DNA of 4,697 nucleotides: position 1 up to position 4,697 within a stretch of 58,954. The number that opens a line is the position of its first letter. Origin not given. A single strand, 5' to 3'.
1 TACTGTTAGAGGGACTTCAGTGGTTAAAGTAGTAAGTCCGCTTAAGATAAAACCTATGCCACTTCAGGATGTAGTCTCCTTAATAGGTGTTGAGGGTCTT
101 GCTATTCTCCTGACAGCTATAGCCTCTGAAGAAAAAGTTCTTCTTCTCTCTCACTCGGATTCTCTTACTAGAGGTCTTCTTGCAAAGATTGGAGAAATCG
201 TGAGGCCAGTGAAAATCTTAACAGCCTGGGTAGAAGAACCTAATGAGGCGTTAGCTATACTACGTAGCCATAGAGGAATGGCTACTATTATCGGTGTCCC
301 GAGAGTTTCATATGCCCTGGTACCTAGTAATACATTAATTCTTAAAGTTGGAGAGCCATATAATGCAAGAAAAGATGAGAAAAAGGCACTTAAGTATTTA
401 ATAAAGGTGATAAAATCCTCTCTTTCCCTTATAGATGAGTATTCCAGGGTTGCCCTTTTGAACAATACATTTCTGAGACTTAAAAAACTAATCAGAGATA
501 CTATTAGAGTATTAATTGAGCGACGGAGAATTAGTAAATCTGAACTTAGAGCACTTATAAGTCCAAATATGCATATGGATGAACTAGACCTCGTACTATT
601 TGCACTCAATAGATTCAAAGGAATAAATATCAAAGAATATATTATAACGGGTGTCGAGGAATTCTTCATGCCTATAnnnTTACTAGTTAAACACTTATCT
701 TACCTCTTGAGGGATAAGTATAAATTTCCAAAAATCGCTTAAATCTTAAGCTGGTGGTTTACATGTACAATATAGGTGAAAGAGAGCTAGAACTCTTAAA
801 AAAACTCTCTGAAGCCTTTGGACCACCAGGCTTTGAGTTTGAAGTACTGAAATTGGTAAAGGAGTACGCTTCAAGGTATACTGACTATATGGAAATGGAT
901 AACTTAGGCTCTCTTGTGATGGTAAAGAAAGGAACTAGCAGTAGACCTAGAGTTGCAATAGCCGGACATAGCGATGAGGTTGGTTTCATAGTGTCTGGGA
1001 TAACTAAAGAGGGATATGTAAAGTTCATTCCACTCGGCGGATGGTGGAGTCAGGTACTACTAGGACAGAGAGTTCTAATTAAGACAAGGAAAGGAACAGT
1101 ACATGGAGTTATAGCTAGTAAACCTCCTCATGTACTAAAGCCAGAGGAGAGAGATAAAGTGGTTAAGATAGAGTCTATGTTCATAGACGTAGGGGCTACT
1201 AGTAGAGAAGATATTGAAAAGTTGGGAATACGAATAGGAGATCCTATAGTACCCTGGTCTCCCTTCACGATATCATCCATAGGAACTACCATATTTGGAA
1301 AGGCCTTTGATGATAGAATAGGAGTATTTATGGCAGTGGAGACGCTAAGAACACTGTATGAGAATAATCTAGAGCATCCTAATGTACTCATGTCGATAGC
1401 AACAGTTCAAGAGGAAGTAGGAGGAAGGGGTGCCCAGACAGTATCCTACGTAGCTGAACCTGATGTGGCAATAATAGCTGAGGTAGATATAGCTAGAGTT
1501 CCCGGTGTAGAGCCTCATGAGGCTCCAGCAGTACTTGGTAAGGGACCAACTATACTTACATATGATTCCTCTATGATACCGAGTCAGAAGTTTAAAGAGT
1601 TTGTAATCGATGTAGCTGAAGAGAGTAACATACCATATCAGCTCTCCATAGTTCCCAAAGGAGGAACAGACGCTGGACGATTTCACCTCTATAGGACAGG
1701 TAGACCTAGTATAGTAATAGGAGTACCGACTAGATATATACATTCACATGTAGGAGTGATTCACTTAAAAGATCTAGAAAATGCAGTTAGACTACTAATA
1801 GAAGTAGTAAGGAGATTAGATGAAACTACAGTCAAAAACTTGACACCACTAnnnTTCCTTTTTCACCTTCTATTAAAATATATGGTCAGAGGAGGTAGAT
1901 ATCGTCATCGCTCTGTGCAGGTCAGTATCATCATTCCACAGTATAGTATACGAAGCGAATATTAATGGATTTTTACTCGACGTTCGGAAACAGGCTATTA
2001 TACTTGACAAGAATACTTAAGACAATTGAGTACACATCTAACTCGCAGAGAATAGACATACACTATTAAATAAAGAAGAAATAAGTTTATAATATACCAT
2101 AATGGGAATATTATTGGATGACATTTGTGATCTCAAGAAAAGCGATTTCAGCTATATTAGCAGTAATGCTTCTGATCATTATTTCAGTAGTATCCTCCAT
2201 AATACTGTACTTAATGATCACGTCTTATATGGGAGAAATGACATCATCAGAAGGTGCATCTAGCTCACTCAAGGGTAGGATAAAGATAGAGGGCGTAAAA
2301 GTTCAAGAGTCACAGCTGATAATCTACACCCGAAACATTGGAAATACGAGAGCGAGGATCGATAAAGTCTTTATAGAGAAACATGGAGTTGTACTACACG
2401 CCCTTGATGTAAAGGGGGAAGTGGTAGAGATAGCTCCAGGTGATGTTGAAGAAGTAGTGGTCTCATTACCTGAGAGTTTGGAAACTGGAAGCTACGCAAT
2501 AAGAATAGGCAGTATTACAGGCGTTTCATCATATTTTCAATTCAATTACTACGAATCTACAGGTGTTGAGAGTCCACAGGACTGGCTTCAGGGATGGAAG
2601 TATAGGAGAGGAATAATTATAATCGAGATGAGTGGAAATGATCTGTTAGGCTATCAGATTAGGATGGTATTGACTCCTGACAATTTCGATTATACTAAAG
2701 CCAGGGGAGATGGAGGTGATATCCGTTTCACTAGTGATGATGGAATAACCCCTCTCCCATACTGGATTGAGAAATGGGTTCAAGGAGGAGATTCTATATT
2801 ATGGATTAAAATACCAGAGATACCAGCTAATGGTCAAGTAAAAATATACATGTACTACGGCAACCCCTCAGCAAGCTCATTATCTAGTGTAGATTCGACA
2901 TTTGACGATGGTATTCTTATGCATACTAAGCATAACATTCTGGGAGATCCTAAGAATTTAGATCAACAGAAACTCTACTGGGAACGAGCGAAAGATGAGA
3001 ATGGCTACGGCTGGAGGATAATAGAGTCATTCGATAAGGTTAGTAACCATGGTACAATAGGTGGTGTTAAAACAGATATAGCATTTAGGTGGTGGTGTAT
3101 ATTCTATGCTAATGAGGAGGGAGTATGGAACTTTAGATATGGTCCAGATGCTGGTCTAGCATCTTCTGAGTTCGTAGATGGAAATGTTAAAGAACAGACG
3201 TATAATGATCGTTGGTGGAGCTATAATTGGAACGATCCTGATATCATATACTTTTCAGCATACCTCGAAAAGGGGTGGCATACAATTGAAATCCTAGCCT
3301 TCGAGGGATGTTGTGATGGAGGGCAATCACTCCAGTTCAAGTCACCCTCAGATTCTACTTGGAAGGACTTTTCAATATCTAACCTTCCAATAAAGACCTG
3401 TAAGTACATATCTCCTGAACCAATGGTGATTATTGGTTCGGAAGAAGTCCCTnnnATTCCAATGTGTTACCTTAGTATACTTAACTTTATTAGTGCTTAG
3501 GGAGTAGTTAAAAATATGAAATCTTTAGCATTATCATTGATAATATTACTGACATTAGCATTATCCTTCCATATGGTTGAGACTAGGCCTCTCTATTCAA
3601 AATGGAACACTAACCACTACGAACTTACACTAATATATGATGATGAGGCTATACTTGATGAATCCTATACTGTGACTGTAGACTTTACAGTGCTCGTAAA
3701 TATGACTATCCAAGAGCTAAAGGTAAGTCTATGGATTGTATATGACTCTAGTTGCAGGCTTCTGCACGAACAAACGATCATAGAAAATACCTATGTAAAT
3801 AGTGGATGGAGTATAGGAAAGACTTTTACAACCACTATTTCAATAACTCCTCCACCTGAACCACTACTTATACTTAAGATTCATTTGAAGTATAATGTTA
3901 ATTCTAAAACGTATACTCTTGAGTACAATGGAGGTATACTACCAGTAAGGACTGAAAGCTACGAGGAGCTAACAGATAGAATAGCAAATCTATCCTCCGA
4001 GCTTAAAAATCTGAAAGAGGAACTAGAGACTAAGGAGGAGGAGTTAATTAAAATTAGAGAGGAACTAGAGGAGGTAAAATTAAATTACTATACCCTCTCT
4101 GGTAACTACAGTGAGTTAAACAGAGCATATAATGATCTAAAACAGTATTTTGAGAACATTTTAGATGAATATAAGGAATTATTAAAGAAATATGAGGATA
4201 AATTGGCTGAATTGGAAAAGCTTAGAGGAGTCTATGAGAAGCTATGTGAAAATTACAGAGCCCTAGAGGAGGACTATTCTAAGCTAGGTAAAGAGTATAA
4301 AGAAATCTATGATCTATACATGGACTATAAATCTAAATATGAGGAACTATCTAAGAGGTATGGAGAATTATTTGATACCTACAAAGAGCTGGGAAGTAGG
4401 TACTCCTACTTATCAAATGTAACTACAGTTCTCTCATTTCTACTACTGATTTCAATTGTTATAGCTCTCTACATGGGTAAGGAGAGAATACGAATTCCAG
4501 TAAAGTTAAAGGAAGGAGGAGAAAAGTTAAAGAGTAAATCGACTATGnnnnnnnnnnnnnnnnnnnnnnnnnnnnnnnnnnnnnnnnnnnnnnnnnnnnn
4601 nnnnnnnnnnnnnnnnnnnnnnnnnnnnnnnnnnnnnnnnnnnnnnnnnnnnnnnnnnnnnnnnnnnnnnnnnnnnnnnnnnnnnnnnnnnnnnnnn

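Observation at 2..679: DENN-domain-like protein in an archaeon (truncated at the window edge)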

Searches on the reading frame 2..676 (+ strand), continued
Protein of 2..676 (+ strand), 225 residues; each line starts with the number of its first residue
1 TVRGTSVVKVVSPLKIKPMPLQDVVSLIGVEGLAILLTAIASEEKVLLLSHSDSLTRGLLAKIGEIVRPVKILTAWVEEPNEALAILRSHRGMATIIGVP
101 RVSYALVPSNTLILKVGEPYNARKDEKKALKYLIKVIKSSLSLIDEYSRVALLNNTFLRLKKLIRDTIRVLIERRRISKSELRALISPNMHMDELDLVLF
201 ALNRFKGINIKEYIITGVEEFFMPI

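Call 90: fold_search(model_id=the predicted structure, library=viral)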
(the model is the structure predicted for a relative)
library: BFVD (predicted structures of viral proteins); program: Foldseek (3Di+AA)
matches with E <= 10: 1076; with E <= 0.001: 0
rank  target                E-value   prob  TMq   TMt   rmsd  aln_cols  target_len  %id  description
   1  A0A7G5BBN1            9.8e-03  0.80  0.29  0.11  10.9       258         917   10  DUF927 domain-containing protein [Ralstonia phage Simangalove]
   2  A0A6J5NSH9            1.2e-02  0.23  0.13  0.20  16.7       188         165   18  RuvC Holliday junction resolvasome, endonuclease subunit [uncultured Caudovirales phage]
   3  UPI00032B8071         1.8e-02  0.97  0.25  0.24   6.3       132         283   11  (no name look-up for this kind of identifier)
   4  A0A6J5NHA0            2.2e-02  0.63  0.27  0.12  17.7       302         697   11  DNA primase/polymerase, bifunctional, N-terminal [uncultured Caudovirales phage]
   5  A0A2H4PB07            3.0e-02  0.54  0.28  0.18  12.8       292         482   11  (no name in the UniProt tables at hand)
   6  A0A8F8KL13            3.0e-02  0.44  0.25  0.22  18.7       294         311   10  Replication factor C clamp loader [Clandestinovirus]
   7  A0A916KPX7            3.3e-02  0.97  0.30  0.42   5.8       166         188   11  Uncharacterized protein [Choristoneura biennis entomopoxvirus]
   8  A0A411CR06            5.0e-02  0.85  0.27  0.45   9.1       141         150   13  AAA-ATPase [Streptomyces phage IceWarrior]
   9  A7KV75                5.3e-02  0.33  0.24  0.16  13.3       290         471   10  (no name in the UniProt tables at hand)
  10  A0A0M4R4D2            6.0e-02  0.98  0.12  0.41   4.8        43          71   14  Uncharacterized protein [Citrobacter phage Margaery]
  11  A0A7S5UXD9            6.0e-02  0.38  0.26  0.20  17.3       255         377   14  (no name in the UniProt tables at hand)
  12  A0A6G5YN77            7.6e-02  0.44  0.28  0.10  16.7       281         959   10  (no name in the UniProt tables at hand)
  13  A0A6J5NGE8            8.5e-02  0.23  0.22  0.10  15.7       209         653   12  Helicase, C-terminal [uncultured Caudovirales phage]
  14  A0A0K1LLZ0            9.6e-02  0.18  0.22  0.09  17.2       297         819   11  DNA primase [Caulobacter phage Seuss]
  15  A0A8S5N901            1.4e-01  0.28  0.24  0.09  11.2       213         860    8  DsDNA helicase [Myoviridae sp. ctHaT25]
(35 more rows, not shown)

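Call 92: search_protein_families(library=pfam, proteins=[P0013, P0026, P0033, P0016, P0025], max_evalue=0.5)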
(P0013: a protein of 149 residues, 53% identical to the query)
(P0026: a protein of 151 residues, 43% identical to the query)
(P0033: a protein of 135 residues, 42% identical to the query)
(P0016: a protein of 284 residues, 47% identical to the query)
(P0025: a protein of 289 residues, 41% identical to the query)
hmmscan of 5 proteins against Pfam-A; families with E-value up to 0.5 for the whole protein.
P0013 (149 aa): 15 families
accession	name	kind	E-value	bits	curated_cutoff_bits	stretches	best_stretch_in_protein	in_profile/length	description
PF16221.11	HTH_47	-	0.0003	20.7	27.1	1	97-141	33-77/78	winged helix-turn-helix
PF13412.12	HTH_24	-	0.00092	19.2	21.9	1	108-141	15-48/48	Winged helix-turn-helix DNA-binding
PF17782.7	DprA_WH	-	0.0016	18.9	22.9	1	88-135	2-50/61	DprA winged helix domain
PF01978.25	TrmB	-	0.002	18.4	25.6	1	101-143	12-55/68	Sugar-specific transcriptional regulator TrmB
PF13404.12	HTH_AsnC-type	-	0.0049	17.1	27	1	108-129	15-36/42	AsnC-type helix-turn-helix domain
PF04545.22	Sigma70_r4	-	0.0052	16.7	24.1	1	95-131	4-41/50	Sigma-70, region 4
PF24034.1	DUF7343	-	0.016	15.5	27.6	1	96-144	2-55/62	Domain of unknown function (DUF7343)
PF01022.26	HTH_5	-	0.02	15.2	22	1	102-141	7-46/47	Bacterial regulatory protein, arsR family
PF22451.2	NirdL-like_HTH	-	0.04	14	27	1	115-141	21-47/47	Siroheme decarboxylase NirDL-like HTH domain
PF09339.16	HTH_IclR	-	0.041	14.1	22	1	111-141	19-49/52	IclR helix-turn-helix domain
PF04703.18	FaeA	-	0.046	14.5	20.7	1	112-142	17-47/62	FaeA-like protein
PF08221.17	HTH_9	-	0.078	13.5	23.4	1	106-140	22-57/62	RNA polymerase III subunit RPC82 helix-turn-helix domain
PF20576.3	HEWD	-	0.086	13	27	1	7-26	12-31/61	HEWD domain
PF21476.4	PF0610-like_N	-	0.095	13.4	33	1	100-136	4-40/50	PF0610-like, N-terminal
PF12802.13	MarR_2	-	0.16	12.6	27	1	108-142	18-52/61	MarR family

P0026 (151 aa): 5 families
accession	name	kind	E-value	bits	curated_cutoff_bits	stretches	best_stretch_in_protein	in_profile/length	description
PF16221.11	HTH_47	-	7.6e-05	22.6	27.1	1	106-144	39-77/78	winged helix-turn-helix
PF12802.13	MarR_2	-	0.088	13.4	27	0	99-145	3-52/61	MarR family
PF18316.7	S-l_SbsC_C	-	0.15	13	26.6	1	21-64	32-77/86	S-layer protein SbsC C-terminal domain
PF13545.12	HTH_Crp_2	-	0.16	12.4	27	1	117-145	26-54/70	Crp-like helix-turn-helix domain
PF05331.17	DUF742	-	0.22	11.8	27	1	94-148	36-90/114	Protein of unknown function (DUF742)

P0033 (135 aa): 6 families
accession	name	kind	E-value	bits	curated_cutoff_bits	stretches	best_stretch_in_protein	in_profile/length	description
PF22415.1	PSV_ORF131-like_dom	-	0.028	14.8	27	1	6-21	22-37/80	PSV_Hypothetical protein ORF131-like domain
PF10437.14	Lip_prot_lig_C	-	0.076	13.4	24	1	72-124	13-67/85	Bacterial lipoate protein ligase C-terminus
PF24441.1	DUF7560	-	0.093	12.9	27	1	3-28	2-25/44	Family of unknown function (DUF7560)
PF24460.1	DUF7575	-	0.2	11.5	28.5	1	6-15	3-12/28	Domain of unknown function (DUF7575)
PF13913.12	zf-C2HC_2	-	0.25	11.5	27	1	6-14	2-10/25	zinc-finger of a C2HC-type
PF12322.14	T4_baseplate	-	0.32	11.1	24.5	0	4-20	195-211/219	T4 bacteriophage base plate protein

P0016 (284 aa): 4 families
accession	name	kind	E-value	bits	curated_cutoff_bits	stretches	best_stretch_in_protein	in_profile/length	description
PF05236.20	TAF4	-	0.052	13.7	33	1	213-256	47-90/262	Transcription initiation factor TFIID component TAF4 family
PF11020.14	DUF2610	-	0.16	12.3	21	1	150-183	43-76/81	Domain of unknown function (DUF2610)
PF22415.1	PSV_ORF131-like_dom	-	0.17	12.3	27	0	7-21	20-34/80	PSV_Hypothetical protein ORF131-like domain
PF18423.6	zf_CopZ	-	0.21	12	28.4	0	11-28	3-20/62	Zinc binding domain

P0025 (289 aa): 2 families
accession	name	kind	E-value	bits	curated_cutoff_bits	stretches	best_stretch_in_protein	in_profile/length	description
PF10122.14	Zn_ribbon_Com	-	0.051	13.5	22.9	1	9-30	20-42/52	Mu-like prophage protein Com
PF08825.15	E2_bind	-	0.12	12.8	33.2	0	145-188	33-76/82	E2 binding domain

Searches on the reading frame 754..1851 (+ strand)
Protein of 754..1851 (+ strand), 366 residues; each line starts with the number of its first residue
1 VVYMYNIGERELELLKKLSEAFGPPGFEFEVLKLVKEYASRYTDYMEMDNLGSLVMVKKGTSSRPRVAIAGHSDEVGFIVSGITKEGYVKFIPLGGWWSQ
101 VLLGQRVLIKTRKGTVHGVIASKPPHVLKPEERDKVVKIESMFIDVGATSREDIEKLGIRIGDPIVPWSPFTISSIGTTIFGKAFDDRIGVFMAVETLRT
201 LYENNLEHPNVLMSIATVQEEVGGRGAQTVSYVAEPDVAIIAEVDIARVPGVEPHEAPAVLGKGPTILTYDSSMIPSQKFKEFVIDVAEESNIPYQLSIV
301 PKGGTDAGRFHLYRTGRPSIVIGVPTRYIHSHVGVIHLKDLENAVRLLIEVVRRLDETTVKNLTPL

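Call 17: search_protein_families(library=pfam, proteins=[window:754-1851:+], max_evalue=0.01)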
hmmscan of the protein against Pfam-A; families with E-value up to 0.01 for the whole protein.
window:754-1851:+ (366 aa): 3 families
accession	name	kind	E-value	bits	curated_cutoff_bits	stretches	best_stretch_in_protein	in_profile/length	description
PF05343.19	Peptidase_M42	-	5.9e-98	328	23.2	1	52-347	1-292/292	M42 glutamyl aminopeptidase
PF01546.33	Peptidase_M20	-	3.2e-10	40.7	24.6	1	168-353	17-205/206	Peptidase family M20/M25/M40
PF02127.20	Peptidase_M18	-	2.4e-06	27.1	24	0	259-348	335-428/432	Aminopeptidase I zinc metalloprotease (M18)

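Call 44: find_related_loci(query=window:754-1851:+, collection=genome_contigs, flank=10000)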
Query window:754-1851:+ (366 aa) in genome_contigs; peptide patterns used: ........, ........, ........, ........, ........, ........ (x = any residue, [..] = any of these).
95 stretches matched a pattern; 17 encode a relative of the query (tblastn E <= 1e-3); 17 distinct loci.
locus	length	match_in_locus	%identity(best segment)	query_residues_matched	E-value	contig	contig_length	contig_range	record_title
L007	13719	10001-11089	89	4-366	0e+0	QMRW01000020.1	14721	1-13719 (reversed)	MAG: Thermoprotei archaeon isolate B20_G17 B20_Guay17_scaffold_00767, whole genome shotgun sequence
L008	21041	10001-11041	45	14-364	7e-100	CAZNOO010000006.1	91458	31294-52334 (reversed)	MAG TPA_asm: uncultured Candidatus Izemoplasmatales bacterium isolate SRP178699_co1_40 genome assembly, contig: NODE_157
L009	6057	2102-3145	45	13-364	4e-99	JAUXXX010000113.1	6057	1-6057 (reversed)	MAG: bacterium isolate C17_metabat.bin.21 C17_k141_15496, whole genome shotgun sequence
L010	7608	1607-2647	46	14-364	2e-98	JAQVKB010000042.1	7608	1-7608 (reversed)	MAG: Candidatus Izemoplasmatales bacterium isolate STE_77 NODE_26599_length_7608_cov_2.603529_Sandtown_E, whole genome s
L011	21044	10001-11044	45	13-364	2e-98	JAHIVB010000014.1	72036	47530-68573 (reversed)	MAG: Bacillota bacterium isolate MM_PC_MetaG.mb.5 MM_PC_MetaG.mb.5_k141_1829748, whole genome shotgun sequence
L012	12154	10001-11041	45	14-364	8e-98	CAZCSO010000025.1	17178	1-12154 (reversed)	MAG TPA_asm: uncultured Candidatus Izemoplasmatales bacterium isolate binchicken_co27_434 genome assembly, contig: NODE_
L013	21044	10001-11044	44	14-364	2e-97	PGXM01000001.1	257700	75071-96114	MAG: Tenericutes bacterium HGW-Tenericutes-1 ig2103_sub10_scaffold_2, whole genome shotgun sequence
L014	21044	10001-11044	44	13-364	4e-97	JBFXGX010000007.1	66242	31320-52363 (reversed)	MAG: Candidatus Izemoplasmatales bacterium isolate CA_2019_TPIn_173 NODE_1437_length_66242_cov_13.458988_TPIn, whole gen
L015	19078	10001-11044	45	14-364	3e-96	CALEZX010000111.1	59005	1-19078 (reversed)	MAG TPA_asm: uncultured Bacillales bacterium isolate SRR6007447_bin.13_CONCOCT_v1.1_MAG genome assembly, contig: ERZ7241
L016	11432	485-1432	48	46-364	3e-95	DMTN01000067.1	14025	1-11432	MAG TPA_asm: Acholeplasmatales bacterium isolate UBA12489 contig_28646, whole genome shotgun sequence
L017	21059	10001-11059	43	8-364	1e-94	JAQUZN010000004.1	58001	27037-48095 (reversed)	MAG: Candidatus Izemoplasmatales bacterium isolate STD2_261 NODE_1808_length_58001_cov_6.956699_Sandtown_D2, whole genom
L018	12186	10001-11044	44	14-364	9e-95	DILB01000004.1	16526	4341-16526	MAG TPA_asm: Bacillales bacterium UBA5603 UBA5603_contig_3128, whole genome shotgun sequence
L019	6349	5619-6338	59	9-247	3e-90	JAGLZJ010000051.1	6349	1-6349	MAG: Candidatus Bathyarchaeota archaeon isolate RS_13_60 ZL320.bin.60.fa_51, whole genome shotgun sequence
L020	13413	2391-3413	34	12-355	2e-49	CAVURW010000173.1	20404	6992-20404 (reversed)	MAG: uncultured Verrucomicrobiae bacterium isolate MFD01689.bin.2.69 genome assembly, contig: contig_64321, whole genome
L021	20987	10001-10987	35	12-343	8e-46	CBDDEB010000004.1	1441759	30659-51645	MAG: Candidatus Methylacidiphilales bacterium isolate 8fa3c88c-fa68-4545-8ade-3ac6cd27f3cd genome assembly, contig: ctg1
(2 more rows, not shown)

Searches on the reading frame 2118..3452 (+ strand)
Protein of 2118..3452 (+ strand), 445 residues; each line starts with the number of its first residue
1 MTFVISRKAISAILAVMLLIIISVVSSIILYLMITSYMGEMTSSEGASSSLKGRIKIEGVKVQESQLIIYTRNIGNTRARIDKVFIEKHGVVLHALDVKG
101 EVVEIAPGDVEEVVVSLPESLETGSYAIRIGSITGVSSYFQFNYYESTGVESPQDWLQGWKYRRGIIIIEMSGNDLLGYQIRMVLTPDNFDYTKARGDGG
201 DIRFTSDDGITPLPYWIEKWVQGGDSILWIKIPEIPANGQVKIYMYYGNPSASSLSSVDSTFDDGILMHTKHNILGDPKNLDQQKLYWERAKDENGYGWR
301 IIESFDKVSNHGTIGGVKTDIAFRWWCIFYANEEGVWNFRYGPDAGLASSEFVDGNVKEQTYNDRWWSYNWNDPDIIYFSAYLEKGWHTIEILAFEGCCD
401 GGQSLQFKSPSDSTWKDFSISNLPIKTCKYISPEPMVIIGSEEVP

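Call 17: search_protein_families(library=pfam, proteins=[window:2118-3452:+], max_evalue=0.01)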
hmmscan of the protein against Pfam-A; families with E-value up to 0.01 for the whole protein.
window:2118-3452:+ (445 aa): 1 family
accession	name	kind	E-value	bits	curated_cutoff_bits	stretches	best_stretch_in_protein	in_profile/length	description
PF10102.14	DUF2341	-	9.6e-20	71.3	23.4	1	198-263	1-66/84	Domain of unknown function (DUF2341)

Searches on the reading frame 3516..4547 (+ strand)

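Call 17: search_protein_families(library=pfam, proteins=[window:3516-4547:+], max_evalue=0.01)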
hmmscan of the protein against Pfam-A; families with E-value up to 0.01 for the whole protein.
window:3516-4547:+ (344 aa): 22 families
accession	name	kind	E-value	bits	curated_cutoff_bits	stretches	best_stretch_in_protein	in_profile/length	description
PF13166.12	AAA_13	-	3.5e-06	26.4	36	1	146-282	320-453/713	AAA domain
PF13851.11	GAS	-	2.2e-05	24.4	32.3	1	138-234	45-137/200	Growth-arrest specific micro-tubule binding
PF07200.18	Mod_r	-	5.7e-05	23.6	30.1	1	182-268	6-91/146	Modifier of rudimentary (Mod(r)) protein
PF07889.17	DUF1664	-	0.00012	22.5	34.6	0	150-201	62-113/124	Protein of unknown function (DUF1664)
PF19220.6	Rod_CreS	-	0.00015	21.4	100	1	148-281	28-161/359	Crescentin, rod domain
PF13870.11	CCDC113_CCDC96_CC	-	0.00018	21.7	31.6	1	152-251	82-172/177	CCDC113/CCDC96, coiled-coil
PF04108.17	ATG17_like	-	0.00019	21.5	43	1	151-309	120-266/355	Autophagy protein ATG17-like domain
PF10498.14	IFT57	-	0.00021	20.8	40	0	200-281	244-325/360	Intra-flagellar transport protein 57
PF19191.5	HEF_HK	-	0.0004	21.3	24.1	0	218-268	12-62/67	HEF_HK domain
PF08317.16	Spc7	-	0.00042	20.2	34.5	1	236-292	138-194/196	Spc7 kinetochore protein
PF05667.16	CCDC22_CC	-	0.00043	20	39.2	1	146-298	211-363/477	CCDC22 protein coiled-coil region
PF04136.21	COG3_N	-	0.00049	20.5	27.9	0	210-271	4-65/147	Conserved oligomeric Golgi complex subunit 3, N-terminal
PF16740.10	SKA2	-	0.00068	19.8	30.1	0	175-230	38-93/110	Spindle and kinetochore-associated protein 2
PF17675.6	APG6_N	-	0.0014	19.5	45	0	210-282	46-118/132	Apg6 coiled-coil region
PF10473.14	CENP-F_leu_zip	-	0.0015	19.1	34.5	1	153-262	16-125/140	Leucine-rich repeats of kinetochore protein Cenp-F/LEK1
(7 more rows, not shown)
